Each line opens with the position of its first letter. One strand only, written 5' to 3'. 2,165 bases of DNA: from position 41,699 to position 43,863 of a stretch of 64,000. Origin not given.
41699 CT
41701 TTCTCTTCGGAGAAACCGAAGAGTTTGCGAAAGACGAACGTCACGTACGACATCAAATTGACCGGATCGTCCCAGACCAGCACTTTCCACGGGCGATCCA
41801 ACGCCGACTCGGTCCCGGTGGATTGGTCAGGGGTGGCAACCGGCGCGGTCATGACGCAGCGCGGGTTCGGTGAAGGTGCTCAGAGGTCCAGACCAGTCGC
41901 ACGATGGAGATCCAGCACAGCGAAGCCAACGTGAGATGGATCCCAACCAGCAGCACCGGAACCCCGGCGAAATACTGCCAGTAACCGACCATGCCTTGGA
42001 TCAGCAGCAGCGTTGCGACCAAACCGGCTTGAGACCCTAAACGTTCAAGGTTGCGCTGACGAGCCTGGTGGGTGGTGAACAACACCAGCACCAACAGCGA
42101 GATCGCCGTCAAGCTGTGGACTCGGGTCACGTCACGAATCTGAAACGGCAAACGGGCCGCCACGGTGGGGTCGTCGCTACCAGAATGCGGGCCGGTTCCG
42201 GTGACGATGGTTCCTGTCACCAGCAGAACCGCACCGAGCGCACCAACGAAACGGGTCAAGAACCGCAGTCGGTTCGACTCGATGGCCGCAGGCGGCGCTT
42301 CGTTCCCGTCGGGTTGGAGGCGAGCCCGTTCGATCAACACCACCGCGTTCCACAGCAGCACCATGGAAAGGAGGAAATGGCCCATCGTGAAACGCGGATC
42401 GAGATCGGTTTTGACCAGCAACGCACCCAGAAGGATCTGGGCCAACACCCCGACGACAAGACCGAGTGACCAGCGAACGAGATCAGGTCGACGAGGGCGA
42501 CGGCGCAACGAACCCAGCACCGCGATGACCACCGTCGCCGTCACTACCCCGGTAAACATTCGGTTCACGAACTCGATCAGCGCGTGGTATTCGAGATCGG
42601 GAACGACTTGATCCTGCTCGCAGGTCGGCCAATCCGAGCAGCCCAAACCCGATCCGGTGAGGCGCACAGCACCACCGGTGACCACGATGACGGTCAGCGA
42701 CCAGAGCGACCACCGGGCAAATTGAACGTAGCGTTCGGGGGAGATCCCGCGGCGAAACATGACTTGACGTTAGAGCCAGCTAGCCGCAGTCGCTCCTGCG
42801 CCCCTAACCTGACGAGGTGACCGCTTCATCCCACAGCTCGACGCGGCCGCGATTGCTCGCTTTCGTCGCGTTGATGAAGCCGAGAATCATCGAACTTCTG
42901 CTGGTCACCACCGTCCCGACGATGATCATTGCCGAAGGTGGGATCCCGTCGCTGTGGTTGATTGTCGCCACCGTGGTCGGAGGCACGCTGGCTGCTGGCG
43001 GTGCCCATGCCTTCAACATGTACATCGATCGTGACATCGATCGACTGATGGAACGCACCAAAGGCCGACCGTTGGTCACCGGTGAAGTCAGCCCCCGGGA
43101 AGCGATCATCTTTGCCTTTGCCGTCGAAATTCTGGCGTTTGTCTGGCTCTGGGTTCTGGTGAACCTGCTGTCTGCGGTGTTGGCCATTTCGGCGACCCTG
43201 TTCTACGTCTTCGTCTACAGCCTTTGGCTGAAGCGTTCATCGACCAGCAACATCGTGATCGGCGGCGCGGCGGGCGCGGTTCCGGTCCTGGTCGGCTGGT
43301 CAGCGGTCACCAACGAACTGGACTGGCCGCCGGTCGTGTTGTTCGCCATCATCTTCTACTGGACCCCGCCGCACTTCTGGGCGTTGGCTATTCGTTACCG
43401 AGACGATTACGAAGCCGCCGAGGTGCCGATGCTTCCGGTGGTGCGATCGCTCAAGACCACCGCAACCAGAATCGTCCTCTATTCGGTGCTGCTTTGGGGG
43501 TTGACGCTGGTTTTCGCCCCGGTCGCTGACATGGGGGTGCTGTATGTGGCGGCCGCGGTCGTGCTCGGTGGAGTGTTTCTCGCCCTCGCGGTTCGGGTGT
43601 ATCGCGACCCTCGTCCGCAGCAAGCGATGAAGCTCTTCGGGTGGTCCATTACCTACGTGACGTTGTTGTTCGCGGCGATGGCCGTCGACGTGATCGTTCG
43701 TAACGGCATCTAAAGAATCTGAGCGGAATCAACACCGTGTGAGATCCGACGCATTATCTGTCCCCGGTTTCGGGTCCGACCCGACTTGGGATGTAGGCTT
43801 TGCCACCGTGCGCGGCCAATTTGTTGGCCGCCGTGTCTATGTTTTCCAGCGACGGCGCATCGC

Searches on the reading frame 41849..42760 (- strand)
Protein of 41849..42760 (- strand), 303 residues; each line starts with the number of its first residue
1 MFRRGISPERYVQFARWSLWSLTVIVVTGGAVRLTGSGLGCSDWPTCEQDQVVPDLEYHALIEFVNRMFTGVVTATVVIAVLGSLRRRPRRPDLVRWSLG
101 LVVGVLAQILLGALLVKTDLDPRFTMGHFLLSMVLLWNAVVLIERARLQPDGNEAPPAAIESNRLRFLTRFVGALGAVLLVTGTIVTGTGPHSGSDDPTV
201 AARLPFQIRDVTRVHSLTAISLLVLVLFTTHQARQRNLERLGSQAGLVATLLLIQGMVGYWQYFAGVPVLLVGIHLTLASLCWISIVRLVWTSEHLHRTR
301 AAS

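Call 3: search_protein_families(library=pfam, proteins=[window:41849-42760:-], max_evalue=0.1)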
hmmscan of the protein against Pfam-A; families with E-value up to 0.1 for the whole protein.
window:41849-42760:- (303 aa): 1 family
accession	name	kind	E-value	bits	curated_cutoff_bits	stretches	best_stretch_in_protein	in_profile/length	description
PF02628.20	COX15-CtaA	-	1.9e-24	86.7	29.9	1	20-286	9-321/322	Cytochrome oxidase assembly protein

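Call 4: search_protein_families(library=ncbifam, proteins=[window:41849-42760:-], max_evalue=0.1)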
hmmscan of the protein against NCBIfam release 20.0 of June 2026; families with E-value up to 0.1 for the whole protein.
window:41849-42760:- (303 aa): 1 family
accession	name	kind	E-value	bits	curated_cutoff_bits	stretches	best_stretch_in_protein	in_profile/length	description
NF045570.1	HemSynCtaAAlphapr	equivalog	0.0002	20.5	550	1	57-148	284-369/380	heme A synthase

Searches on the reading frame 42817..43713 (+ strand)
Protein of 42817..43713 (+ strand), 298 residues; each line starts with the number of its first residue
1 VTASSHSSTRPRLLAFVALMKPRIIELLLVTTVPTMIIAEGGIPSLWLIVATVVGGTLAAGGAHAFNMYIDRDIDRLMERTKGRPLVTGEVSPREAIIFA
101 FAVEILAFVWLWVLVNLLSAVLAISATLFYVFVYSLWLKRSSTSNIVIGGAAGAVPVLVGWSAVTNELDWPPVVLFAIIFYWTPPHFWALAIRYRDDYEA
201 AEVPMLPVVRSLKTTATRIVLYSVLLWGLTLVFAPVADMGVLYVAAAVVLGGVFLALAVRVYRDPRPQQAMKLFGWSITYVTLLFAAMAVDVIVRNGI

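Call 3: search_protein_families(library=pfam, proteins=[window:42817-43713:+], max_evalue=0.1)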
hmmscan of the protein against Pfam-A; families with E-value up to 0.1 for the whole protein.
window:42817-43713:+ (298 aa): 1 family
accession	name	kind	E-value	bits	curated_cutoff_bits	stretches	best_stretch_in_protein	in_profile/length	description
PF01040.23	UbiA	-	9.6e-67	225.3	34.2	1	28-274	1-244/250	UbiA prenyltransferase family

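Call 4: search_protein_families(library=ncbifam, proteins=[window:42817-43713:+], max_evalue=0.1)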
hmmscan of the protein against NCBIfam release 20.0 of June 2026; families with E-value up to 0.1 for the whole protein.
window:42817-43713:+ (298 aa): 23 families
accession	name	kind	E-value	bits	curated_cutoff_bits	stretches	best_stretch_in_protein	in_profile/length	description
NF003349.0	PRK04375.1-2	equivalog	3.1e-122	407.7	246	1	4-294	16-312/318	heme o synthase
TIGR01473.1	cyoE_ctaB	equivalog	5.3e-100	334.8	210.3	1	15-291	2-280/281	heme o synthase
NF003348.0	PRK04375.1-1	equivalog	7.4e-68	229.1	285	1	15-294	5-285/292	heme o synthase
TIGR01474.1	ubiA_proteo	equivalog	1.1e-24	87.4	275.45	1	21-292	12-281/282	4-hydroxybenzoate octaprenyltransferase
NF009524.0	PRK12886.1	equivalog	2.1e-17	63.4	387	1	42-296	37-288/291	prenyltransferase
NF009523.0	PRK12884.1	equivalog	3e-16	59.5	269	1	13-291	4-276/279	prenyltransferase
TIGR01475.1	ubiA_other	subfamily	1.7e-15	57.2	180.8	1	33-293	22-281/282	UbiA-like polyprenyltransferase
NF041585.1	MqnP_Cj_Hp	exception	2.1e-15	56.9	375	1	38-183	26-173/281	menaquinone biosynthesis prenyltransferase MqnP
NF009515.0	PRK12874.1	equivalog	8.5e-15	54.9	392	1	43-183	39-180/291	4-hydroxybenzoate polyprenyltransferase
NF009526.0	PRK12888.1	equivalog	2.4e-12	46.9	364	1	47-295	55-297/301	4-hydroxybenzoate octaprenyltransferase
NF041586.1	MqnP_DT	exception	1.7e-11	44.4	430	1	35-256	22-240/277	menaquinone biosynthesis prenyltransferase MqnP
NF041584.1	MqnP_SCO4491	exception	5.8e-11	42.6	420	1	49-256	43-246/285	menaquinone biosynthesis prenyltransferase MqnP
NF009521.0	PRK12882.1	equivalog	1.1e-09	38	296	1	15-289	7-277/280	geranylgeranylglycerol-phosphate geranylgeranyltransferase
NF009514.0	PRK12873.1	equivalog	2.3e-09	37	246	1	12-250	12-252/297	4-hydroxybenzoate polyprenyltransferase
NF009522.0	PRK12883.1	equivalog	1.1e-08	34.9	353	1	14-272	4-254/279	geranylgeranylglycerol-phosphate geranylgeranyltransferase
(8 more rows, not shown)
